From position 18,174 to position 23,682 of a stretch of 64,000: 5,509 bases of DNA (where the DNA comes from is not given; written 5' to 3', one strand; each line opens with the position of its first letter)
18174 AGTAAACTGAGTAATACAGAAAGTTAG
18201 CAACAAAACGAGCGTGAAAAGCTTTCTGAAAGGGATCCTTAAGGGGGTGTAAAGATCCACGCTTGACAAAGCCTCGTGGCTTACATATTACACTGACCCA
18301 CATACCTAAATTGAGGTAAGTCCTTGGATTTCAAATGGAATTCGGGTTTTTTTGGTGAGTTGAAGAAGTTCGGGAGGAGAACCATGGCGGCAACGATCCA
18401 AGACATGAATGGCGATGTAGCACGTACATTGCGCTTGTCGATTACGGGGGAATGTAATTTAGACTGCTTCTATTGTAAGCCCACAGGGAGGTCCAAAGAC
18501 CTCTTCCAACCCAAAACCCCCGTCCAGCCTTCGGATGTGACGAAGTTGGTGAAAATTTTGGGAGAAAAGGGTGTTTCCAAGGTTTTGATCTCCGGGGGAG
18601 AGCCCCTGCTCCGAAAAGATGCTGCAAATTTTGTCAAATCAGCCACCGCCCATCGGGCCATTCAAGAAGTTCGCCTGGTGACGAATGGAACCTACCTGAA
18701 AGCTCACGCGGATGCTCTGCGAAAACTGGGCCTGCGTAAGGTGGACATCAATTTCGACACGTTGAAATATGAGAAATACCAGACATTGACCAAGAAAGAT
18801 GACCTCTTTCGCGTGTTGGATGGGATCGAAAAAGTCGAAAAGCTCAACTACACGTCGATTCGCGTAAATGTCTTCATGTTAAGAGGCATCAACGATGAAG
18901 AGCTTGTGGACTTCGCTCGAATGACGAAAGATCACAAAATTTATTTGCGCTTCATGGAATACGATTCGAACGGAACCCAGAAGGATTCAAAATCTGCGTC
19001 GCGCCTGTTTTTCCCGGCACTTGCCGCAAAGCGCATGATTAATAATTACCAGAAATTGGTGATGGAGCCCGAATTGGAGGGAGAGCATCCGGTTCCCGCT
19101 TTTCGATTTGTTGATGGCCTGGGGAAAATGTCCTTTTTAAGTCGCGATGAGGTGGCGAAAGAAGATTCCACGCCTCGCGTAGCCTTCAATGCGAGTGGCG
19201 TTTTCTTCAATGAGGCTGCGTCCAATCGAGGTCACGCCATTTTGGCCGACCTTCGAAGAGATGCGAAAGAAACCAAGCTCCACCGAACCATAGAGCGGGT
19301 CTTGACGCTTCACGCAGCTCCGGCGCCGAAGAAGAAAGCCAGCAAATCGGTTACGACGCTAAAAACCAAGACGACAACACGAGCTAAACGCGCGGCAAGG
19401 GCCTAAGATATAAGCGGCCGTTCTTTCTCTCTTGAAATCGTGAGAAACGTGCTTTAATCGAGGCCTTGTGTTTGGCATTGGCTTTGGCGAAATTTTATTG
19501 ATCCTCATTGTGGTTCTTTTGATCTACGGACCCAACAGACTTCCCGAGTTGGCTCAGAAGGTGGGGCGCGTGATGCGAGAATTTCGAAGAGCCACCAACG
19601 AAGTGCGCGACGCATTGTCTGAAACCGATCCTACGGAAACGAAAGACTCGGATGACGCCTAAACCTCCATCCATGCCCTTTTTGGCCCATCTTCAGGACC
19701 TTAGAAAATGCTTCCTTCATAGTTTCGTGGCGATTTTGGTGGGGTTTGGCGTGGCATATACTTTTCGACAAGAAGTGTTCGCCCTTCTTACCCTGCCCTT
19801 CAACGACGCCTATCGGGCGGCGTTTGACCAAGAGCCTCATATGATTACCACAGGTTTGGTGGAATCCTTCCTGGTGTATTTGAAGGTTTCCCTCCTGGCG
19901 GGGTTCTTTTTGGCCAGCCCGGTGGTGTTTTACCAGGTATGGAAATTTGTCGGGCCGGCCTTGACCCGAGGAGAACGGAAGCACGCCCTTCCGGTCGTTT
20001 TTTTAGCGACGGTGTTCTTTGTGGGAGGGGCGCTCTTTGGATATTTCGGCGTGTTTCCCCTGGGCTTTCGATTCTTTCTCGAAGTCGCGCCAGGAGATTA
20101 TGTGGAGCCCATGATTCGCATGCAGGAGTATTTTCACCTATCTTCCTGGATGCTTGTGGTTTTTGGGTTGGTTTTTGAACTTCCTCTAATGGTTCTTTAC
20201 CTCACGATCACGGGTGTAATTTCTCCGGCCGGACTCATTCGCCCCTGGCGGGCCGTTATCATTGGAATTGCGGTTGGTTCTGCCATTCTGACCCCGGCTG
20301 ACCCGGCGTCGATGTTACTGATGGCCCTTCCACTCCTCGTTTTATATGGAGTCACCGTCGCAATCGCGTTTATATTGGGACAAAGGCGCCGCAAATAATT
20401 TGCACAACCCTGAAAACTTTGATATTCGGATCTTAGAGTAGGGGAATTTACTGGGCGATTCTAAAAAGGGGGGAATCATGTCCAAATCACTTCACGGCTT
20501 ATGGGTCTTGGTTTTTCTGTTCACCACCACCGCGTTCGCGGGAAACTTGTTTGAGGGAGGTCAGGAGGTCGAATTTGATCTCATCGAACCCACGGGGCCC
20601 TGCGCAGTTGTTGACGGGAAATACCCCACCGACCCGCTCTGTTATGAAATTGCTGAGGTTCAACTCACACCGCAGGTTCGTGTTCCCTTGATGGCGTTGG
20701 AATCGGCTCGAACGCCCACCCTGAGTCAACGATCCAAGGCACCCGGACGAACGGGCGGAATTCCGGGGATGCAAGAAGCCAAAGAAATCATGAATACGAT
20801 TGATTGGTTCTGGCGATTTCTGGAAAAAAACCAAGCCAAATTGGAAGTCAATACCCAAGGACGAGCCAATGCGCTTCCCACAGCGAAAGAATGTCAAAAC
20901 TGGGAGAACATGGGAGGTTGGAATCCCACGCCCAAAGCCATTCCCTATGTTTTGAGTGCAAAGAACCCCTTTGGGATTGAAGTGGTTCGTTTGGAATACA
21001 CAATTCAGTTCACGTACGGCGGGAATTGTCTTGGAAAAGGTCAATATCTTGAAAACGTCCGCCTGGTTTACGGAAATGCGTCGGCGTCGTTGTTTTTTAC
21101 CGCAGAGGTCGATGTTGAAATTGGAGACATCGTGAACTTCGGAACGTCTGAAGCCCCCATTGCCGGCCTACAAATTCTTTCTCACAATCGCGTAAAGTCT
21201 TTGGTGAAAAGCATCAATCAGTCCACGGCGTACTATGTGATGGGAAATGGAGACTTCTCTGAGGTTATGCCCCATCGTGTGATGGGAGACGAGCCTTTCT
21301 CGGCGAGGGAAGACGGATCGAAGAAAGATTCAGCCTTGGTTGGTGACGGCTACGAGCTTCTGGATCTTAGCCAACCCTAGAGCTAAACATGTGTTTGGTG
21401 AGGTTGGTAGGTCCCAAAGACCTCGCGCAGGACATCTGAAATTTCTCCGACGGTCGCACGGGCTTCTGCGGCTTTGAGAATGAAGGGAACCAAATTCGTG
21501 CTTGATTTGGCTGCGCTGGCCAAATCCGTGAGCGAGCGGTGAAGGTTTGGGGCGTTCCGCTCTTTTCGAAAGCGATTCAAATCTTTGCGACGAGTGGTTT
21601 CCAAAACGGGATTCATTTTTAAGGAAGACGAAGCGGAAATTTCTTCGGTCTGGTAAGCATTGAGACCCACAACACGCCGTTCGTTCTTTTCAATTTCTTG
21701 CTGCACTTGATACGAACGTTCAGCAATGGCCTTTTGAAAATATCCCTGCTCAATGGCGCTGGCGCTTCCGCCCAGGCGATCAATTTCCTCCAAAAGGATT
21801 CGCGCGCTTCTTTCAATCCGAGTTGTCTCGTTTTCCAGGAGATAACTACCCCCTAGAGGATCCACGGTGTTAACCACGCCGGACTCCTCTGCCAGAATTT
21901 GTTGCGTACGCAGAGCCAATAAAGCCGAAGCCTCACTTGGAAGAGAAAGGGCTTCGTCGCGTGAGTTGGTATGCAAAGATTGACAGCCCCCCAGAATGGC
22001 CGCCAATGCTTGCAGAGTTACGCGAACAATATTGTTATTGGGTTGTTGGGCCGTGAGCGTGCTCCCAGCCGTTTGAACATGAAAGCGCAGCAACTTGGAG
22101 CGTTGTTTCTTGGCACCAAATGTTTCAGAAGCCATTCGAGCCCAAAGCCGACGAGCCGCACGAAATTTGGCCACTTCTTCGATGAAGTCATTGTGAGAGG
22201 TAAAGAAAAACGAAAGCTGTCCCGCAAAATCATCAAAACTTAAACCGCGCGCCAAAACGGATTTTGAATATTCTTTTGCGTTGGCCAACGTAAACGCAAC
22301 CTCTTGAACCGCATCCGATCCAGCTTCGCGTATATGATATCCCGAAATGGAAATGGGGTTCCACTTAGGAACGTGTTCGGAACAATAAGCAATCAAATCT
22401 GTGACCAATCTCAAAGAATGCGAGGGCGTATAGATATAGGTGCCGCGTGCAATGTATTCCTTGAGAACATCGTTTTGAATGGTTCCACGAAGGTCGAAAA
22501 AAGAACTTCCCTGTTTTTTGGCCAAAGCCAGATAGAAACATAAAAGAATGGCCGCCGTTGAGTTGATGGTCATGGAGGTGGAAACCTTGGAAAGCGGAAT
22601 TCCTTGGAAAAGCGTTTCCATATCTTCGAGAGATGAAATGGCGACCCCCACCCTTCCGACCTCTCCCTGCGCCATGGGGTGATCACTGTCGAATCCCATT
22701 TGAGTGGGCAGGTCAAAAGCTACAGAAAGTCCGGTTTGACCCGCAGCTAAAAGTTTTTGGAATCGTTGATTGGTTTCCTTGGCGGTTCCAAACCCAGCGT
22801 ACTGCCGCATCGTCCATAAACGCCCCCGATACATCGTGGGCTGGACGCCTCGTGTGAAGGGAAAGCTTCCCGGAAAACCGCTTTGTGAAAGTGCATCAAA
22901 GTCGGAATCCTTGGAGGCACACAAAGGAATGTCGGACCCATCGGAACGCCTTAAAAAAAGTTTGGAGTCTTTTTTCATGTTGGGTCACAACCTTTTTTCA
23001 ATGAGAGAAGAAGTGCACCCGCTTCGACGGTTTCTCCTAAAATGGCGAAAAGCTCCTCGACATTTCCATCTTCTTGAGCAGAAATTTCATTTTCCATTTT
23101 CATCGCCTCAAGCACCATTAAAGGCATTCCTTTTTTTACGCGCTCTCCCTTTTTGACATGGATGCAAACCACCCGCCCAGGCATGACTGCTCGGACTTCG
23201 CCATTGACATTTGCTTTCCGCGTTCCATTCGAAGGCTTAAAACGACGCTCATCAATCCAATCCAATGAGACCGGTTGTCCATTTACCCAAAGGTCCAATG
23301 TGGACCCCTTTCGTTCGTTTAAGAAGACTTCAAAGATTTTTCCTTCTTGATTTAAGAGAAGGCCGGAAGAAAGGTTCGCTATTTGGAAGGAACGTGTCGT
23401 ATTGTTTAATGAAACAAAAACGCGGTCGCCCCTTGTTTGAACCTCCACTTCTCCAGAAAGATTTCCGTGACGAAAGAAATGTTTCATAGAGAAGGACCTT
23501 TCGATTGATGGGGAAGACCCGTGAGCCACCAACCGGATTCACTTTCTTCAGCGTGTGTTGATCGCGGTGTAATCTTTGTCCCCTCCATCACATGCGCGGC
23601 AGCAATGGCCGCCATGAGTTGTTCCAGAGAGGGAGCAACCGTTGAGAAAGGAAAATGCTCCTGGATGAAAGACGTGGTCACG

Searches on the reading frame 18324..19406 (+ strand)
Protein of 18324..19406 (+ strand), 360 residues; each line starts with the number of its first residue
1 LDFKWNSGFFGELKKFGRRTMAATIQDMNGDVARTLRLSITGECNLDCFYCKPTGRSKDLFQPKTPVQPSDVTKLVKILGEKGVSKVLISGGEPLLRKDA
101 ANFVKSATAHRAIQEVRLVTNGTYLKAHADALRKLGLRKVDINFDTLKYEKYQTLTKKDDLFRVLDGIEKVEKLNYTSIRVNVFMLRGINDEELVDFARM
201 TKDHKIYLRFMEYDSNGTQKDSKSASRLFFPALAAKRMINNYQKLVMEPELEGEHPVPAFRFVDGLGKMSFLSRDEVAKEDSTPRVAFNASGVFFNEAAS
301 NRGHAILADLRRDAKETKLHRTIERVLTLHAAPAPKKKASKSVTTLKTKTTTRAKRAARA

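Call 73: search_protein_families(library=pfam, max_evalue=0.00001, proteins=[window:18324-19406:+])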
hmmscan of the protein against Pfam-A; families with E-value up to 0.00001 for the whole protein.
window:18324-19406:+ (360 aa): 1 family
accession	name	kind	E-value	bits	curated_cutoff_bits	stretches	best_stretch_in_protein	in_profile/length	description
PF04055.27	Radical_SAM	-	4.9e-26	92.3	29.5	1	39-200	2-165/166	Radical SAM superfamily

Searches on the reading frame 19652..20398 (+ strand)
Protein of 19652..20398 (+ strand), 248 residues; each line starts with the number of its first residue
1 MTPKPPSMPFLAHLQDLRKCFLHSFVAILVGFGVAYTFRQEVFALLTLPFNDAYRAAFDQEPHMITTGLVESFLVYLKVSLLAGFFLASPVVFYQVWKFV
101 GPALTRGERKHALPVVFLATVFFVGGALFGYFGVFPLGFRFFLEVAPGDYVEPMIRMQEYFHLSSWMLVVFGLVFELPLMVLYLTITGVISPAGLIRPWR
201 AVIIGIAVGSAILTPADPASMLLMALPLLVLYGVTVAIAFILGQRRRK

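Call 73: search_protein_families(library=pfam, max_evalue=0.00001, proteins=[window:19652-20398:+])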
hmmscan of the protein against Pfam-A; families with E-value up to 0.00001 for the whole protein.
window:19652-20398:+ (248 aa): 1 family
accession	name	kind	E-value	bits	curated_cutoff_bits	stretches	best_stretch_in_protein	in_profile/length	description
PF00902.23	TatC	-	1.1e-62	212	25.1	1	13-227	2-208/208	Sec-independent protein translocase protein (TatC)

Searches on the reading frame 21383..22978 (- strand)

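Call 73: search_protein_families(library=pfam, max_evalue=0.00001, proteins=[window:21383-22978:-])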
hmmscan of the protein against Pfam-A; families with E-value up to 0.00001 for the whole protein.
window:21383-22978:- (531 aa): 1 family
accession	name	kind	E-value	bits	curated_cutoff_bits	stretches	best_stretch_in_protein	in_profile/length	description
PF01642.28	MM_CoA_mutase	-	9.8e-208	691.3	22.1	1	30-522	22-512/512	Methylmalonyl-CoA mutase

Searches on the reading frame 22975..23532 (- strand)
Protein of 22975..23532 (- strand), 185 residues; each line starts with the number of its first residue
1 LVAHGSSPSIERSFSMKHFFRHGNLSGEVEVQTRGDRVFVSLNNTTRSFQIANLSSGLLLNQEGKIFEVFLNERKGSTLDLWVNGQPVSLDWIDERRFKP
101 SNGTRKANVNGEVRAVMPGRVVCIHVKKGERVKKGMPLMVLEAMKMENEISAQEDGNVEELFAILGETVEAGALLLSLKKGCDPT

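Call 73: search_protein_families(library=pfam, max_evalue=0.00001, proteins=[window:22975-23532:-])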
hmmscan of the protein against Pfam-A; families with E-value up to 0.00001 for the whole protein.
window:22975-23532:- (185 aa): 1 family
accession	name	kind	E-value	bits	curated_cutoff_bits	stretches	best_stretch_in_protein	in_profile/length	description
PF00364.28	Biotin_lipoyl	-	3.5e-17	62.4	22.1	1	112-177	2-72/73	Biotin-requiring enzyme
